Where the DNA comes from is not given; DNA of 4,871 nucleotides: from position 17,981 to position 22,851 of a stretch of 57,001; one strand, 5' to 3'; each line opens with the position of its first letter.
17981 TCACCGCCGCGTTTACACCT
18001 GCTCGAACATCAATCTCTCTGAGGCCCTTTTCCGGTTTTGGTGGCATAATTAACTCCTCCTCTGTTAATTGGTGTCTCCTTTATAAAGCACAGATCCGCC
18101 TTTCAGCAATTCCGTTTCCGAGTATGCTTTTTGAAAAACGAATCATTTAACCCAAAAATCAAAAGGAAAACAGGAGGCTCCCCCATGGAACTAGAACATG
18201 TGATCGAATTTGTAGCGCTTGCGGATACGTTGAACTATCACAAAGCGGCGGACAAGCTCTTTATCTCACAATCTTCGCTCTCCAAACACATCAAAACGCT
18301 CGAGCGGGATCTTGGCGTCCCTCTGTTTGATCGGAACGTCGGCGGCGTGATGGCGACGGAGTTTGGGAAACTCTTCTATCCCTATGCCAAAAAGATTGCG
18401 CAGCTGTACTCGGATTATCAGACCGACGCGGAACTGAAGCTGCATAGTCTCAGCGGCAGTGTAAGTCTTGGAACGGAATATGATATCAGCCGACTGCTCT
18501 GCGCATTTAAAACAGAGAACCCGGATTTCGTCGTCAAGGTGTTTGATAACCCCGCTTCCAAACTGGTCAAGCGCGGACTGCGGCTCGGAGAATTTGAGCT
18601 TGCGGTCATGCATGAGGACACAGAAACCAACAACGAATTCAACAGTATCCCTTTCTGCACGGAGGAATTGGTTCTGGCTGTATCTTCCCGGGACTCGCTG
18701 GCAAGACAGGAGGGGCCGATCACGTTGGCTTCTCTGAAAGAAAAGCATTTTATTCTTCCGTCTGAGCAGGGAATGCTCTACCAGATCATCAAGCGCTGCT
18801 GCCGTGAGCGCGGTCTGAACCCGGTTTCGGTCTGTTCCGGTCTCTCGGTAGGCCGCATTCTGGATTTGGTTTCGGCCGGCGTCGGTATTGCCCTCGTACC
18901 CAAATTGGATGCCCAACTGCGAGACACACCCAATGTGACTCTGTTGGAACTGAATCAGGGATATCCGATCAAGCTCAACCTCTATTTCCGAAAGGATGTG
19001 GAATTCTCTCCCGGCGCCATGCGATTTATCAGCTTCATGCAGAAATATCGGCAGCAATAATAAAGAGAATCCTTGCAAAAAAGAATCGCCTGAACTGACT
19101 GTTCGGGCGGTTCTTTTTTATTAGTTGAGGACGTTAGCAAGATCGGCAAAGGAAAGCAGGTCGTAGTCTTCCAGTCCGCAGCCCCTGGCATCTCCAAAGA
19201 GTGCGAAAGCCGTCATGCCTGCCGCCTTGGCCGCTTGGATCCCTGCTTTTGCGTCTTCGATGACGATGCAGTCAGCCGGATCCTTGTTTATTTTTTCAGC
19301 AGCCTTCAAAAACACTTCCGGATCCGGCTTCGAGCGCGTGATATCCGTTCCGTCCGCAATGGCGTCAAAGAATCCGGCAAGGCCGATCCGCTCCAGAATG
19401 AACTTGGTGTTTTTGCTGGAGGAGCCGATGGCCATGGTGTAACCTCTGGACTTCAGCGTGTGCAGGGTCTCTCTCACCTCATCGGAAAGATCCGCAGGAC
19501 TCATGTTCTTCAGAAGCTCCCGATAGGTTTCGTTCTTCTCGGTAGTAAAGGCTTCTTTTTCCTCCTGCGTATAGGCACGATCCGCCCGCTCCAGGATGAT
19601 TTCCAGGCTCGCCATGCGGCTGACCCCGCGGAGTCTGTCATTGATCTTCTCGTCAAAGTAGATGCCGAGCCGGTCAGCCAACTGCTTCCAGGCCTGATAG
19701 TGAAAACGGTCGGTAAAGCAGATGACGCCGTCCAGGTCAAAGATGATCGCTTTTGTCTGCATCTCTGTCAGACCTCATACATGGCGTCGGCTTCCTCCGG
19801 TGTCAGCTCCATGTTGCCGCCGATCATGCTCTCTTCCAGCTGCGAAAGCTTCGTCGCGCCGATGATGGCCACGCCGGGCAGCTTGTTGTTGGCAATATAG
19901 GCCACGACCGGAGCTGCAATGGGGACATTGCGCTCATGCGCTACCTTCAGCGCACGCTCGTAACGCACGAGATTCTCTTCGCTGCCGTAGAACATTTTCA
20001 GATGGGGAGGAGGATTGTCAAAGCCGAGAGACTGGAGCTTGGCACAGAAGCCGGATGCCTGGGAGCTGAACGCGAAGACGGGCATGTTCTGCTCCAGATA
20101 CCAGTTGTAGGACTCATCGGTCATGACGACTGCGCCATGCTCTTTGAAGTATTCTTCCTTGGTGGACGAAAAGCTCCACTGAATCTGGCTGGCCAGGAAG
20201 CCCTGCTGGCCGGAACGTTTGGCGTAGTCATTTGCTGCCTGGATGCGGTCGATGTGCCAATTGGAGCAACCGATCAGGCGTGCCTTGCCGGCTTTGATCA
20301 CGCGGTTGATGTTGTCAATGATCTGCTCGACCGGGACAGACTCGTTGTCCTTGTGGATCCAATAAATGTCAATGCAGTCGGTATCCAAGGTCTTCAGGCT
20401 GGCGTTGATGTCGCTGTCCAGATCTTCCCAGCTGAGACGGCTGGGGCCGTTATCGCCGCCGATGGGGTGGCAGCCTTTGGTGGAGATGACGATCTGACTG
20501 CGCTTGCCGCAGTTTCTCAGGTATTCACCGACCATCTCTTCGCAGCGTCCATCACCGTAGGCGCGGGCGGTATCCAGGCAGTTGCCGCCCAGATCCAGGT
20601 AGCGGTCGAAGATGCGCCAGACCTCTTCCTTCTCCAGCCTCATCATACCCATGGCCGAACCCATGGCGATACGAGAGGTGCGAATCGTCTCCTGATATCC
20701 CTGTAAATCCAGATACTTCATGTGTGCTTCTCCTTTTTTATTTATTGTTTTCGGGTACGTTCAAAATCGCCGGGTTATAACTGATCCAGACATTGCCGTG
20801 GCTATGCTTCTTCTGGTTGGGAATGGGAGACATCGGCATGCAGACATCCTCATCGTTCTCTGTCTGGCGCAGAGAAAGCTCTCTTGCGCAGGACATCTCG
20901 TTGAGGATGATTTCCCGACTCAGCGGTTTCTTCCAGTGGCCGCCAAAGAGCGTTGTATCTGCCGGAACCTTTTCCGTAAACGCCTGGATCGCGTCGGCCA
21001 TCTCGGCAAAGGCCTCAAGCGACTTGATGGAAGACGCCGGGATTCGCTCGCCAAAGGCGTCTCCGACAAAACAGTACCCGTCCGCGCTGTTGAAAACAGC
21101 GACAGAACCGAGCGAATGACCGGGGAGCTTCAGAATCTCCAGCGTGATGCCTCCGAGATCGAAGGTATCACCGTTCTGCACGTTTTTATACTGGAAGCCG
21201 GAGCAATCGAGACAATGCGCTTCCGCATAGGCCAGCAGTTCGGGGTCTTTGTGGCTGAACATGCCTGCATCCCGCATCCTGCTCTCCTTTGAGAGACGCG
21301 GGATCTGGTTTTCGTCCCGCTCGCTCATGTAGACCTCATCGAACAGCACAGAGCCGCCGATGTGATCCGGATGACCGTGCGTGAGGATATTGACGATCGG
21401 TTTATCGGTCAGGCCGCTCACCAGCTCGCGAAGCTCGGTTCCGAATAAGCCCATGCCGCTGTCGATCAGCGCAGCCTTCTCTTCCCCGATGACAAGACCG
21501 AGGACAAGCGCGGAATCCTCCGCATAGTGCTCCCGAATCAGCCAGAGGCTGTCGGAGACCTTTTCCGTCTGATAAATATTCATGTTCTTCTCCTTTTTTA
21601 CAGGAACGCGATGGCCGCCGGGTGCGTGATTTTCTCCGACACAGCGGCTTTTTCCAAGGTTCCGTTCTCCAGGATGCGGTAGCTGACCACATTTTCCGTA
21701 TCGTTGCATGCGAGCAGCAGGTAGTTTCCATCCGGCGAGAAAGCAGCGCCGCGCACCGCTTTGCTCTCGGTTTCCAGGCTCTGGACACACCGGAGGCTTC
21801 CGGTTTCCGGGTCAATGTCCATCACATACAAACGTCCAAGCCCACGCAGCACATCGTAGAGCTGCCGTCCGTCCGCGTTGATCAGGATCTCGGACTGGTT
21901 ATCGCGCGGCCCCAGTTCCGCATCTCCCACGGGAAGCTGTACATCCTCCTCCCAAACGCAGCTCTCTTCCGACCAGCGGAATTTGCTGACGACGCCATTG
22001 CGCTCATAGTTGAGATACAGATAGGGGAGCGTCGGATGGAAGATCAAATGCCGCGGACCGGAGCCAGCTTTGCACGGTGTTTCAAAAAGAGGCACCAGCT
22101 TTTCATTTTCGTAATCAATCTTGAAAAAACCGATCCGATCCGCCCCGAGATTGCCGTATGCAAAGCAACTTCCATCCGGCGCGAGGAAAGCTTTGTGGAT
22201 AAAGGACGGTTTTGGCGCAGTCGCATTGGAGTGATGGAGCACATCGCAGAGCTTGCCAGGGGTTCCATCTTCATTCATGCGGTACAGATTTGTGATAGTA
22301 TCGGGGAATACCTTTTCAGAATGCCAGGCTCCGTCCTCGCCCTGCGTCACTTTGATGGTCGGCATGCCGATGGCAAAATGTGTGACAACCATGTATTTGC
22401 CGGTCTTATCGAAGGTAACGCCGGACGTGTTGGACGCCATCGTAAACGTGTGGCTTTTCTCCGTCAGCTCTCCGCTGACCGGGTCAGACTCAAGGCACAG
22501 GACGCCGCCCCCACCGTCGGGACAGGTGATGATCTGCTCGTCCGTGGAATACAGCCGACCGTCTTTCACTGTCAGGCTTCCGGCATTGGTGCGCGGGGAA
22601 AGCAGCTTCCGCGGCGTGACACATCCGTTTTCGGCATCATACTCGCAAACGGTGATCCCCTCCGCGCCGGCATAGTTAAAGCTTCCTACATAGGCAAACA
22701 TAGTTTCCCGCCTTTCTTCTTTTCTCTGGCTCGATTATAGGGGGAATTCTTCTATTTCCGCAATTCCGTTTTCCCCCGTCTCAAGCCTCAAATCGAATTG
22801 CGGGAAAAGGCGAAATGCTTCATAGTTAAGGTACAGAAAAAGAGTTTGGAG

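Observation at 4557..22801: Wide-spaced dyad fused to the -35 of at least five promoters, marking a locus-specific regulon with no assigned regulator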

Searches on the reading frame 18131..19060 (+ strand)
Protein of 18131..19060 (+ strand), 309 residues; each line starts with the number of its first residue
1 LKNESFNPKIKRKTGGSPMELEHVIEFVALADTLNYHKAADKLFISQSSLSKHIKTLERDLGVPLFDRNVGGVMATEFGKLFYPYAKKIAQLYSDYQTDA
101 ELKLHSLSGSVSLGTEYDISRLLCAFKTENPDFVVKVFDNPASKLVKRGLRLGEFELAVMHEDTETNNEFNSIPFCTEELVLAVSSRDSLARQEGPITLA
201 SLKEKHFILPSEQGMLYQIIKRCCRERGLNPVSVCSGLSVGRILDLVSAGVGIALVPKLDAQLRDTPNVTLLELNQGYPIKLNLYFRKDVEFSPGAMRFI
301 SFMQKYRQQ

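Call 11: search_protein_families(library=pfam, proteins=[window:18131-19060:+])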
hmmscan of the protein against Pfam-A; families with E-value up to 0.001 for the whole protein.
window:18131-19060:+ (309 aa): 2 families
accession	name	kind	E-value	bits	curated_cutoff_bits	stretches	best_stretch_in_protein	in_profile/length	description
PF03466.25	LysR_substrate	-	1.1e-25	90.7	28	1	115-305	17-206/209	LysR substrate binding domain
PF00126.33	HTH_1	-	1.3e-17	63.9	26.6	1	26-80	6-60/60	Bacterial regulatory helix-turn-helix protein, lysR family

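Call 40: find_homologous_proteins(query=window:18185-19060:+, max_evalue=1e-30)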
Query window:18185-19060:+ (291 aa): 77 proteins with E <= 1e-30 among 2080 candidates.
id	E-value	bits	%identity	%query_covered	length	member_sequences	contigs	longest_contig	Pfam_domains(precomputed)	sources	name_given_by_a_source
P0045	6.4e-187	637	99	100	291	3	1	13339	PF00126.34,PF03466.26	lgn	-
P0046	2.4e-144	498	77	100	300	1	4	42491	PF00126.34,PF03466.26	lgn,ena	-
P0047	2.1e-121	423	66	100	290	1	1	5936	PF00126.34,PF03466.26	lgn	-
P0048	5.0e-96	339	54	100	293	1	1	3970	PF00126.34,PF03466.26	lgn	-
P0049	2.0e-46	177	35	98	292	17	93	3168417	PF00126.34,PF03466.26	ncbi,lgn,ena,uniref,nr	ncbi:LysR family transcriptional regulator [Clostridium neonatale]|uniref:LysR family transcriptiona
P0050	3.9e-46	176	37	97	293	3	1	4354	PF00126.34,PF03466.26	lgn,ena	-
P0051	5.8e-45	172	35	100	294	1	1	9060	PF00126.34,PF03466.26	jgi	jgi:DNA-binding transcriptional LysR family regulator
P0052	3.5e-44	169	35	98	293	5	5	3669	PF00126.34,PF03466.26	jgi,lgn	jgi:DNA-binding transcriptional LysR family regulator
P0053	6.1e-44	169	35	98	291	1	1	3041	PF00126.34,PF03466.26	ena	-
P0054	7.3e-44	168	35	99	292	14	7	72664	PF00126.34,PF03466.26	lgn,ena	-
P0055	1.3e-43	168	35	97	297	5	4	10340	PF00126.34,PF03466.26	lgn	-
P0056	1.3e-43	168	36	98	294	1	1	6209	PF00126.34,PF03466.26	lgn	-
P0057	5.0e-43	166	35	98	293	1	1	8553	PF00126.34,PF03466.26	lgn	-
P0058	9.1e-43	165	35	98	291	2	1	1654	PF00126.34,PF03466.26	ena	-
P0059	2.5e-42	163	34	98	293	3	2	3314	PF00126.34,PF03466.26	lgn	-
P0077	3.6e-38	150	33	99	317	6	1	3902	PF00126.34,PF03466.26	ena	-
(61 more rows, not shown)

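Call 41: find_encoding_contigs(protein=P0046, flank=10000, max_places=4)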
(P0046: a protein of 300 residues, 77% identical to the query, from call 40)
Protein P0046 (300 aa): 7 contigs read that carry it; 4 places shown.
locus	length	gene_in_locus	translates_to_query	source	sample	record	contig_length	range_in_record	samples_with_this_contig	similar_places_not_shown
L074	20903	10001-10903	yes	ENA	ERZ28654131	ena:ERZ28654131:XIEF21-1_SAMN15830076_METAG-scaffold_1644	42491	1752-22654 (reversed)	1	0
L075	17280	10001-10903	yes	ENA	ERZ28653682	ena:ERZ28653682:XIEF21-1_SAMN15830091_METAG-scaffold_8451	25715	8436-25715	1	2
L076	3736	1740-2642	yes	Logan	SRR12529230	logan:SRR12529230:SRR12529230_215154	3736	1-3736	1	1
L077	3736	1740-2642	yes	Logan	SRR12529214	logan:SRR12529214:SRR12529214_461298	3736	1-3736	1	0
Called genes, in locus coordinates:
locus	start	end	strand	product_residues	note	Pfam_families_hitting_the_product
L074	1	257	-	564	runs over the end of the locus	PF00933:Glyco_hydro_3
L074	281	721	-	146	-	-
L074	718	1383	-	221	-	-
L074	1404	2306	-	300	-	PF00753:Lactamase_B, PF19583:ODP (faint)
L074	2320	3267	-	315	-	PF00005:ABC_tran, PF08352:oligo_HPY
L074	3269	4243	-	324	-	PF00005:ABC_tran, PF02463:SMC_N (weak), PF13304:AAA_21 (weak), PF08352:oligo_HPY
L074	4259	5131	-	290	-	PF12911:OppC_N, PF00528:BPD_transp_1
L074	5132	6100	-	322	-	PF19300:BPD_transp_1_N, PF00528:BPD_transp_1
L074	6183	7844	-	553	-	PF00496:SBP_bac_5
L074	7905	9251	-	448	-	-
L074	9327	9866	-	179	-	-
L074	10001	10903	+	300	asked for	PF00126:HTH_1, PF03466:LysR_substrate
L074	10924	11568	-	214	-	PF00702:Hydrolase, PF13419:HAD_2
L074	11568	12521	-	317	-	PF00248:Aldo_ket_red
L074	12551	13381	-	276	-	PF00753:Lactamase_B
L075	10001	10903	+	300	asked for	PF00126:HTH_1, PF03466:LysR_substrate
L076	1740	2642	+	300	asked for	PF00126:HTH_1, PF03466:LysR_substrate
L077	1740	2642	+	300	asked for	PF00126:HTH_1, PF03466:LysR_substrate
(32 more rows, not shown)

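Call 42: find_encoding_contigs(protein=P0047, flank=10000, max_places=3)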
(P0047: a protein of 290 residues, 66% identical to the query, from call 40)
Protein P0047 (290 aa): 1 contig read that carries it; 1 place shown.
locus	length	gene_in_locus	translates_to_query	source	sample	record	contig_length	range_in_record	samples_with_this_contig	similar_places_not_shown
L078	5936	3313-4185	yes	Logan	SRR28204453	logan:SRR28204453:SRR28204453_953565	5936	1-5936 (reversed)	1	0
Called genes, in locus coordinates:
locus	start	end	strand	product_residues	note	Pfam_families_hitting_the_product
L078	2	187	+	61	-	?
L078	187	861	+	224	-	PF21758:LpdD_chaperone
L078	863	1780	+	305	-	PF01070:FMN_dh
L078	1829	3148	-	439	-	-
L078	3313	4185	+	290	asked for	PF00126:HTH_1, PF03466:LysR_substrate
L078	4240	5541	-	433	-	-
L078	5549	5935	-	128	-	?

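Call 43: find_encoding_contigs(protein=P0048, flank=10000, max_places=3)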
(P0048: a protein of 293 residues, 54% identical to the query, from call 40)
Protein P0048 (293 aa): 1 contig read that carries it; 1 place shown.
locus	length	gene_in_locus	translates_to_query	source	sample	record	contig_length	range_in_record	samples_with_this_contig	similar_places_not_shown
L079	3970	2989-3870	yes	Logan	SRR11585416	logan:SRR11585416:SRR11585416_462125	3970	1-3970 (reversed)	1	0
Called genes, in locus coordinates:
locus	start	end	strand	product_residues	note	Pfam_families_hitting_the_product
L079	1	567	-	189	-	?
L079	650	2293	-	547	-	PF00933:Glyco_hydro_3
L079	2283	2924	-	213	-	-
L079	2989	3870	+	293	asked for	PF00126:HTH_1, PF03466:LysR_substrate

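Call 50: find_related_loci(query=A1, collection=metagenome_contigs, flank=8000)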
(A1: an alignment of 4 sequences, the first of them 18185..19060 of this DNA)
Query A1 (291 aa) in metagenome_contigs; peptide patterns used: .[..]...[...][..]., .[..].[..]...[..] (x = any residue, [..] = any of these).
322 stretches matched a pattern; 7 encode a relative of the query (tblastn E <= 1e-3); 7 distinct loci.
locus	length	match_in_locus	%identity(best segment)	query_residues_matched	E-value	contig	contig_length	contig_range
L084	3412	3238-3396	45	9-61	2e-10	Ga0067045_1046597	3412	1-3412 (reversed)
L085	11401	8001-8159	45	9-61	2e-10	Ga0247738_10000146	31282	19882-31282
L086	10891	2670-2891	35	4-77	7e-10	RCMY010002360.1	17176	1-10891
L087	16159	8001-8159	42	9-61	5e-9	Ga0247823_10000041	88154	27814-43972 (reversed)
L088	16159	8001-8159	42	9-61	5e-9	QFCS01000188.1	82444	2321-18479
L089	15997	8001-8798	25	2-279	5e-8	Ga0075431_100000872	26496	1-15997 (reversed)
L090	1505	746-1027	31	2-96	7e-6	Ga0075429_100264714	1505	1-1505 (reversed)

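Call 63: search_protein_families(library=ncbifam, proteins=[window:18185-19060:+], max_evalue=0.001)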
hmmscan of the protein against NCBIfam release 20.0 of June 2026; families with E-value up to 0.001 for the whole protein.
window:18185-19060:+ (291 aa): 55 families (the best 25 are shown)
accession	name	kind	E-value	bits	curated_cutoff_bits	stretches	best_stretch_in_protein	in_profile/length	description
NF047520.1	trans_act_CidR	equivalog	1.3e-39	136.1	415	1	1-287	1-290/292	cidABC operon transcriptional activator CidR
NF040786.1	LysR_Sec_metab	equivalog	1.9e-33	115.8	250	1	1-287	1-296/298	selenium metabolism-associated LysR family transcriptional regulator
NF008416.0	PRK11242.1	equivalog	1.7e-31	109.6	277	1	1-287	1-289/300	transcriptional regulator CynR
NF053705.1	TransRegGltCGpos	equivalog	5.4e-31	107.9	350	1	1-288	1-292/300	glutamate biosynthesis transcriptional regulator GltC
NF007385.0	PRK09906.1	equivalog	3.6e-29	101.8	356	1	1-288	1-290/296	DNA-binding transcriptional regulator HcaR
NF045775.1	acetoin_reg_AlsR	exception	3.8e-28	98.8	430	1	1-246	1-250/290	acetoin biosynthesis transcriptional regulator AlsR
NF007439.0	PRK09986.1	equivalog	7.8e-28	97.7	290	1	6-271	12-281/296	LysR family transcriptional regulator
NF008722.0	PRK11716.1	equivalog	5.7e-24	84.6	246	1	1-241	1-244/293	HTH-type transcriptional activator IlvY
NF008361.0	PRK11151.1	equivalog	2.3e-21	76.3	329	1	8-263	8-266/305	DNA-binding transcriptional regulator OxyR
TIGR02424.1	TF_pcaQ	equivalog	6e-21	74.6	303.8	1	3-269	5-267/300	pca operon transcription factor PcaQ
NF008410.0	PRK11233.1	equivalog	3.5e-20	72.3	309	1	1-244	1-244/305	nitrogen assimilation transcriptional regulator NAC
NF050018.1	StrsTransRegOxyRFcella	equivalog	3.7e-19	69.3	500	1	10-271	10-271/289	oxidative stress transcriptional regulator OxyR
TIGR03339.1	phn_lysR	subfamily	1.1e-17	64.3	341.1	1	9-258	5-251/279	aminoethylphosphonate catabolism associated LysR family transcriptional regulator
NF040710.1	benzoate_CatM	exception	1.3e-17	64.1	580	1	1-265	1-272/293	cis,cis-muconate-binding transcription regulator CatM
NF040709.1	benzoate_BenM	exception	2.2e-17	63.3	600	1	1-255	1-262/299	benzoate utilization transcription regulator BenM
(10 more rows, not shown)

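Call 75: find_encoding_contigs(protein=P0050, flank=10000, max_places=3)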
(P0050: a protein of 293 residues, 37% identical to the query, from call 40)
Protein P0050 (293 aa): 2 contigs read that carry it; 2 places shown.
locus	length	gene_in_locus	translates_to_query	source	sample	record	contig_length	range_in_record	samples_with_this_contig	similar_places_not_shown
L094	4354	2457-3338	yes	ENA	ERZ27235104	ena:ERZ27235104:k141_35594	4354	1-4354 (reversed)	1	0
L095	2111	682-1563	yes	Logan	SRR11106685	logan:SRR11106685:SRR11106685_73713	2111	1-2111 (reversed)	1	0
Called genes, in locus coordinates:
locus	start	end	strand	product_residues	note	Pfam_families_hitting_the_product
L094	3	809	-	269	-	?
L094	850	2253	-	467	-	PF07690:MFS_1, PF13347:MFS_2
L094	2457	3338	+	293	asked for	PF00126:HTH_1, PF03466:LysR_substrate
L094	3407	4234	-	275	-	PF00753:Lactamase_B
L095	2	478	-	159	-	?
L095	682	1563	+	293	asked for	PF00126:HTH_1, PF03466:LysR_substrate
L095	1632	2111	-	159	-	?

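Call 78: find_encoding_contigs(protein=P0077, flank=10000, max_places=3)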
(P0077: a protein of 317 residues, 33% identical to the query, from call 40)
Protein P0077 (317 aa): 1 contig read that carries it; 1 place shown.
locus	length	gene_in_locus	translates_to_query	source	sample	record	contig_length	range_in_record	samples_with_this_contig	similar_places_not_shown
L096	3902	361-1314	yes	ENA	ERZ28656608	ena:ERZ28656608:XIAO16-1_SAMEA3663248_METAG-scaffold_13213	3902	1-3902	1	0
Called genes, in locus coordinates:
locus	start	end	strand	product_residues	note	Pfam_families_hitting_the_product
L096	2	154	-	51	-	?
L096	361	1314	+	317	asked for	PF00126:HTH_1, PF03466:LysR_substrate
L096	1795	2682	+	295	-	PF02645:DegV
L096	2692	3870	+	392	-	PF13439:Glyco_transf_4, PF13579:Glyco_trans_4_4, PF00534:Glycos_transf_1, PF13692:Glyco_trans_1_4, PF13524:Glyco_trans_1_2 (weak)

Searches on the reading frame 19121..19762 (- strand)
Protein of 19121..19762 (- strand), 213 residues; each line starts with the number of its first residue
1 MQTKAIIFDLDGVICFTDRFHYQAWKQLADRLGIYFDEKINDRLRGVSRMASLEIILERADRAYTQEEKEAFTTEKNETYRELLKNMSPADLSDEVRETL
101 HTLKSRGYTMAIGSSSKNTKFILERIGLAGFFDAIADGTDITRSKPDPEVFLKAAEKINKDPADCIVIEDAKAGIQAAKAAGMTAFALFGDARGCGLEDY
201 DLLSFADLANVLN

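Call 11: search_protein_families(library=pfam, proteins=[window:19121-19762:-])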
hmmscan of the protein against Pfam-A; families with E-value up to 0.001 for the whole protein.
window:19121-19762:- (213 aa): 3 families
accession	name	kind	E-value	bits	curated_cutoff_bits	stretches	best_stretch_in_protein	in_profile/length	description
PF00702.32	Hydrolase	-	9.2e-31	108.2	26.4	1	4-182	2-191/191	haloacid dehalogenase-like hydrolase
PF13419.12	HAD_2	-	8.3e-30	104.6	23.8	1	6-187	1-177/178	Haloacid dehalogenase-like hydrolase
PF13242.12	Hydrolase_like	-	6.1e-05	23.3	22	1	144-185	3-45/75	HAD-hyrolase-like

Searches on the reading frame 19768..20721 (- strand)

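Call 11: search_protein_families(library=pfam, proteins=[window:19768-20721:-])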
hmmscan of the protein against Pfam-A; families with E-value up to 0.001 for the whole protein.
window:19768-20721:- (317 aa): 1 family
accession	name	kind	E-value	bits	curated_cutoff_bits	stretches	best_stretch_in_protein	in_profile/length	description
PF00248.27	Aldo_ket_red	-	2.1e-51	175.2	24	1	25-314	10-286/291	Aldo/keto reductase family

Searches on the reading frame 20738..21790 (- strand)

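Call 11: search_protein_families(library=pfam, proteins=[window:20738-21790:-])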
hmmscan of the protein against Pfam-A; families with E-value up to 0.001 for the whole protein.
window:20738-21790:- (350 aa): 1 family
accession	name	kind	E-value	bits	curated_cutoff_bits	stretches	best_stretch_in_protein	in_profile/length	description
PF00753.33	Lactamase_B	-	5.7e-15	56.2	22.7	2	99-153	10-66/196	Metallo-beta-lactamase superfamily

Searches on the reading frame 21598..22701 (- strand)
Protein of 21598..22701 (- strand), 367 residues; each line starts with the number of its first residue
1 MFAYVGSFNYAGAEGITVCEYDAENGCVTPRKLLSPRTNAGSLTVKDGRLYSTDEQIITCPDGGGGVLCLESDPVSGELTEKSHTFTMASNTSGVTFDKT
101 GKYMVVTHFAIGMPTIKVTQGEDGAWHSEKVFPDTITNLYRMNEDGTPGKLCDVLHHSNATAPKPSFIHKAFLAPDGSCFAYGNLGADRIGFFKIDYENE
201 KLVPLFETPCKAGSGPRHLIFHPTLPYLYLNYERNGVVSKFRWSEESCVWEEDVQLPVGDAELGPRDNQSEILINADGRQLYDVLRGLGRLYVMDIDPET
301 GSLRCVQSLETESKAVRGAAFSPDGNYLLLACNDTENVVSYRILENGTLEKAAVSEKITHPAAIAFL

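Call 11: search_protein_families(library=pfam, proteins=[window:21598-22701:-])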
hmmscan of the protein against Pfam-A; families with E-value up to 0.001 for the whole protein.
window:21598-22701:- (367 aa): 1 family
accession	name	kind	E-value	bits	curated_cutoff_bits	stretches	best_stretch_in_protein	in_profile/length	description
PF10282.15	Lactonase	-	1.1e-43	150.3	21.7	1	3-365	2-343/344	Lactonase, 7-bladed beta-propeller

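Call 63: search_protein_families(library=ncbifam, proteins=[window:21598-22701:-], max_evalue=0.001)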
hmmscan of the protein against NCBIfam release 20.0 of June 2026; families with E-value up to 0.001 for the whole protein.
window:21598-22701:- (367 aa): 2 families
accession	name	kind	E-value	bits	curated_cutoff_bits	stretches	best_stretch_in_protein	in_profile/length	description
NF008258.1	PRK11028.1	equivalog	3.9e-18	65.6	370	1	133-352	101-314/330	6-phosphogluconolactonase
NF050136.1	PGL_lacton_Staph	exception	3.9e-15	55.7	500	1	119-352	91-327/341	6-phosphogluconolactonase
